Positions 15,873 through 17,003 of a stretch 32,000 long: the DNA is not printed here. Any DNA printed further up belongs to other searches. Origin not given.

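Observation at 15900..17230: AT-rich 1.3-kb islet with an orphan GHKL ATPase + STAS-like (DUF4325-type) overlapping gene pair: candidate undescribed two-gene partner-switch or conflict module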

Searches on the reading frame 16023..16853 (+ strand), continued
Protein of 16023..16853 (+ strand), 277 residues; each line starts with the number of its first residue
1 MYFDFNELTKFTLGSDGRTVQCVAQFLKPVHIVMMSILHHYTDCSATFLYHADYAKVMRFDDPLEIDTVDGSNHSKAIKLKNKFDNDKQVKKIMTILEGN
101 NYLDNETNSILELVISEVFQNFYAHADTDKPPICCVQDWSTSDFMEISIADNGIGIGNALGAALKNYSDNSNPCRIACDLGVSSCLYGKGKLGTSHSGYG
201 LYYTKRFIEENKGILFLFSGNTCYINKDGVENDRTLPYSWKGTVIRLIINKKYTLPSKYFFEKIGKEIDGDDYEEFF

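Call 97: find_encoding_contigs(protein=P0009, flank=7000, max_places=2)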
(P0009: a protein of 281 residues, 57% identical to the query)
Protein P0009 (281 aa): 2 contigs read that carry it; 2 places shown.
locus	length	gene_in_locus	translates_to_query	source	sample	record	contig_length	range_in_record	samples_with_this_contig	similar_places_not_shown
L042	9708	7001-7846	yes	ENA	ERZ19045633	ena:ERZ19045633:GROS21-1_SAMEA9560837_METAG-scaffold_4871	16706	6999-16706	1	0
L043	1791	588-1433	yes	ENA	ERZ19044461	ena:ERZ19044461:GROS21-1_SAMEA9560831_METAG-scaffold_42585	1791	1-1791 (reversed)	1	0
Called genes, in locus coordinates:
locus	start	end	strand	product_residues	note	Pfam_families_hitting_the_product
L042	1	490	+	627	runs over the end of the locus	PF01555:N6_N4_Mtase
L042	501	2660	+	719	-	PF02463:SMC_N (weak)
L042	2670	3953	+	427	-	PF09903:DUF2130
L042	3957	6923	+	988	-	PF04851:ResIII, PF00270:DEAD (weak), PF19778:RE_endonuc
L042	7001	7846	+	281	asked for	-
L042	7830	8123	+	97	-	PF14213:DUF4325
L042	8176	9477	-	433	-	PF14659:Phage_int_SAM_3 (weak), PF00589:Phage_integrase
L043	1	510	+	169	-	?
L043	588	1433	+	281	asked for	-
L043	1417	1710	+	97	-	PF14213:DUF4325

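Call 103: fold_search(model_id=the predicted structure, library=viral)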
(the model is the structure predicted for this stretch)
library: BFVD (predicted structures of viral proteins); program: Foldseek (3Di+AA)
matches with E <= 10: 673; with E <= 0.001: 10
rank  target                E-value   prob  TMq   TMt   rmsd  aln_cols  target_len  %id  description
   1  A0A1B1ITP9            6.3e-07  1.00  0.28  0.21  12.1       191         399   13  (no name in the UniProt tables at hand)
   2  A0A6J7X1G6            1.4e-04  1.00  0.29  0.21   8.8       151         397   17  histidine kinase [uncultured Caudovirales phage]
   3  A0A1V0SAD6            2.3e-04  0.99  0.29  0.14  12.8       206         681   14  Heat shock protein 83 kDa [Catovirus CTV1]
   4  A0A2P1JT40            3.7e-04  1.00  0.40  0.60  11.2       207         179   12  Histidine kinase/HSP90-like ATPase domain-containing protein [Streptomyces phage Nesbitt]
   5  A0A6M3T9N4            4.5e-04  0.98  0.28  0.15  13.6       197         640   10  RIIA-like protein [Streptomyces phage Bmoc]
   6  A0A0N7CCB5            4.8e-04  0.99  0.30  0.39  11.7       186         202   10  (no name in the UniProt tables at hand)
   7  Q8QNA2                5.7e-04  0.99  0.32  0.14  16.3       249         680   11  EsV-1-186 [Ectocarpus siliculosus virus 1 (isolate New Zealand/Kaikoura/1988)]
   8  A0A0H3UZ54            6.5e-04  1.00  0.34  0.09  10.1       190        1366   14  (no name in the UniProt tables at hand)
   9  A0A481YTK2            7.3e-04  0.94  0.26  0.12  13.3       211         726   12  Histidine kinase [Marseillevirus LCMAC102]
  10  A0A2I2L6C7            9.3e-04  0.99  0.32  0.08   7.5       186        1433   10  Histidine kinase-like ATPase [Orpheovirus IHUMI-LCC2]
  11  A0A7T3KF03            1.1e-03  0.90  0.25  0.13   9.1       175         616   16  DNA topoisomerase (ATP-hydrolyzing) [Campylobacter phage F355]
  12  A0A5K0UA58            1.3e-03  0.99  0.30  0.08   9.0       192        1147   10  histidine kinase [Yasminevirus sp. GU-2018]
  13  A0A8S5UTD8            1.3e-03  0.89  0.25  0.11  12.7       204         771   16  DNA topoisomerase (ATP-hydrolyzing) [Myoviridae sp. ctYA416]
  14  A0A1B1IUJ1            1.8e-03  0.98  0.30  0.23  15.9       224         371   15  (no name in the UniProt tables at hand)
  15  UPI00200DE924         2.3e-03  0.96  0.31  0.15   8.4       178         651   11  (no name look-up for this kind of identifier)
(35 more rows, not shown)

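Call 104: search_protein_families(library=padloc, proteins=[P0203, P0145, P0090, P0171, P0062, L019:3551-4444:+, L019:4441-4737:+], max_evalue=0.01)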
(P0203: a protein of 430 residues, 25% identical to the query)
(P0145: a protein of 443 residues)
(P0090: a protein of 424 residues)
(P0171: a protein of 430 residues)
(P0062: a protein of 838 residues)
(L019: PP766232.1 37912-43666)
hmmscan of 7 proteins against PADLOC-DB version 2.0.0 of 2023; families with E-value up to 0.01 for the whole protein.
P0203 (430 aa): 1 family
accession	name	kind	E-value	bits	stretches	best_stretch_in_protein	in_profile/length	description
PDLC02567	DrmA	-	2.6e-09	32.7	1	159-423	138-389/1750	DrmA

P0145 (443 aa): 1 family
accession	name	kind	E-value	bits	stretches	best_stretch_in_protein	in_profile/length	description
PDLC02567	DrmA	-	4.4e-12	41.9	1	79-434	43-390/1750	DrmA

P0090 (424 aa): 1 family
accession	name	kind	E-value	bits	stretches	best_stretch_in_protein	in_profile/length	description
PDLC02567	DrmA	-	1.9e-12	43.2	1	123-420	119-393/1750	DrmA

P0171 (430 aa): 1 family
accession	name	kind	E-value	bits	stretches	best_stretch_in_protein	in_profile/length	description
PDLC02567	DrmA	-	2e-06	23.1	1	91-418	71-392/1750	DrmA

P0062 (838 aa): 1 family
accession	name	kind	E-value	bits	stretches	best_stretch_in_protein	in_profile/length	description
PDLC02567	DrmA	-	1.8e-09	33.3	1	34-272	28-244/1750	DrmA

L019:3551-4444:+ (298 aa): 1 family
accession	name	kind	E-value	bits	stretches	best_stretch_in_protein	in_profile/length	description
PDLC02567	DrmA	-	4.7e-06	21.9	1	146-270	139-261/1750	DrmA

L019:4441-4737:+ (99 aa): 0 families

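Call 110: find_related_loci(query=A7, collection=viral_contigs, flank=4000)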
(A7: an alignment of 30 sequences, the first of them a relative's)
Query A7 (287 aa) in viral_contigs; peptide patterns used: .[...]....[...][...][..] (x = any residue, [..] = any of these).
8 stretches matched a pattern; 4 encode a relative of the query (tblastn E <= 1e-3); 4 distinct loci.
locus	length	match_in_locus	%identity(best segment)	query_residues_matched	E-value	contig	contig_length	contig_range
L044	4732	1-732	60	41-285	8e-99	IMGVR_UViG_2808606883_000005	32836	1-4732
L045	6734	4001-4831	41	1-279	8e-73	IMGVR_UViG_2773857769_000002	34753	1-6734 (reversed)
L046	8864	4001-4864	39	1-286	3e-67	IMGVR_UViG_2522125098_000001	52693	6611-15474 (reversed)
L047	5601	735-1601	37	4-287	7e-61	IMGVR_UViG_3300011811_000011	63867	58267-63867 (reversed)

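Call 112: search_protein_families(library=pfam, proteins=[L044:719-1018:+, L044:1381-2397:+, L044:2419-3504:+, L045:4839-5168:+, L045:5263-5547:+, L045:5568-6734:+, L046:4776-5159:+, L046:3303-3956:+, L047:1546-1929:+, L047:2822-3454:+], max_evalue=0.001)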
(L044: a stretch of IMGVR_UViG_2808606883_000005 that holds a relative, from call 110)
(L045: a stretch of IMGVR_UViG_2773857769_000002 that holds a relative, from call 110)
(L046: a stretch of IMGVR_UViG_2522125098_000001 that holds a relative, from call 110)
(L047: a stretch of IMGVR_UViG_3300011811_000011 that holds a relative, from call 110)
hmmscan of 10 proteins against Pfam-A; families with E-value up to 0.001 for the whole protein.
L044:719-1018:+ (100 aa): 1 family
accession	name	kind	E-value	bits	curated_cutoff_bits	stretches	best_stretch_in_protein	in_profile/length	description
PF14213.11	DUF4325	-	1.6e-07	31.4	23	1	27-83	6-63/64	STAS-like domain of unknown function (DUF4325)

L044:1381-2397:+ (339 aa): 1 family
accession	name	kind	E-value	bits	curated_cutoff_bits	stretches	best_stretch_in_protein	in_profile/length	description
PF08774.17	VRR_NUC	-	4.5e-08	33.6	23.8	1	234-288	61-111/116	VRR-NUC domain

L044:2419-3504:+ (362 aa): 1 family
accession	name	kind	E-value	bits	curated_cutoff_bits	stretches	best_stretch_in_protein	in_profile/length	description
PF11876.13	TsiV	-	5.4e-63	213.3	25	1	59-338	5-271/271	Type VI immunity for VRR-NUC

L045:4839-5168:+ (110 aa): 1 family
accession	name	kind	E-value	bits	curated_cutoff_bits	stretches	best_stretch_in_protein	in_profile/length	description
PF14213.11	DUF4325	-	2.3e-07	30.8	23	1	27-83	6-63/64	STAS-like domain of unknown function (DUF4325)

L045:5263-5547:+ (95 aa): 0 families

L045:5568-6734:+ (388 aa): 1 family
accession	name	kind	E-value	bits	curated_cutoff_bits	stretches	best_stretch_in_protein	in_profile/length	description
PF02042.20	RWP-RK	-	0.00035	20.9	29.3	1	16-45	11-40/49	RWP-RK domain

L046:4776-5159:+ (128 aa): 1 family
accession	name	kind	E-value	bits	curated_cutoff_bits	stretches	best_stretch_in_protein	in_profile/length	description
PF14213.11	DUF4325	-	2.2e-09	37.3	23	1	53-109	6-63/64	STAS-like domain of unknown function (DUF4325)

L046:3303-3956:+ (218 aa): 3 families
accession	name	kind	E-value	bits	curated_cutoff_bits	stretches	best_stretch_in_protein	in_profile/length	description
PF00717.28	Peptidase_S24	-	2.5e-15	56.6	23.3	1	126-209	37-116/116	Peptidase S24-like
PF01381.28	HTH_3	-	4.8e-06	27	23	1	10-65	2-53/55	Helix-turn-helix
PF13518.12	HTH_28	-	0.00058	20.3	25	0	16-52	11-47/52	Helix-turn-helix domain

L047:1546-1929:+ (128 aa): 1 family
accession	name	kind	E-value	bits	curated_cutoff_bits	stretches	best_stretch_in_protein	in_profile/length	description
PF14213.11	DUF4325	-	3.5e-09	36.7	23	1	42-96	7-62/64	STAS-like domain of unknown function (DUF4325)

L047:2822-3454:+ (211 aa): 0 families
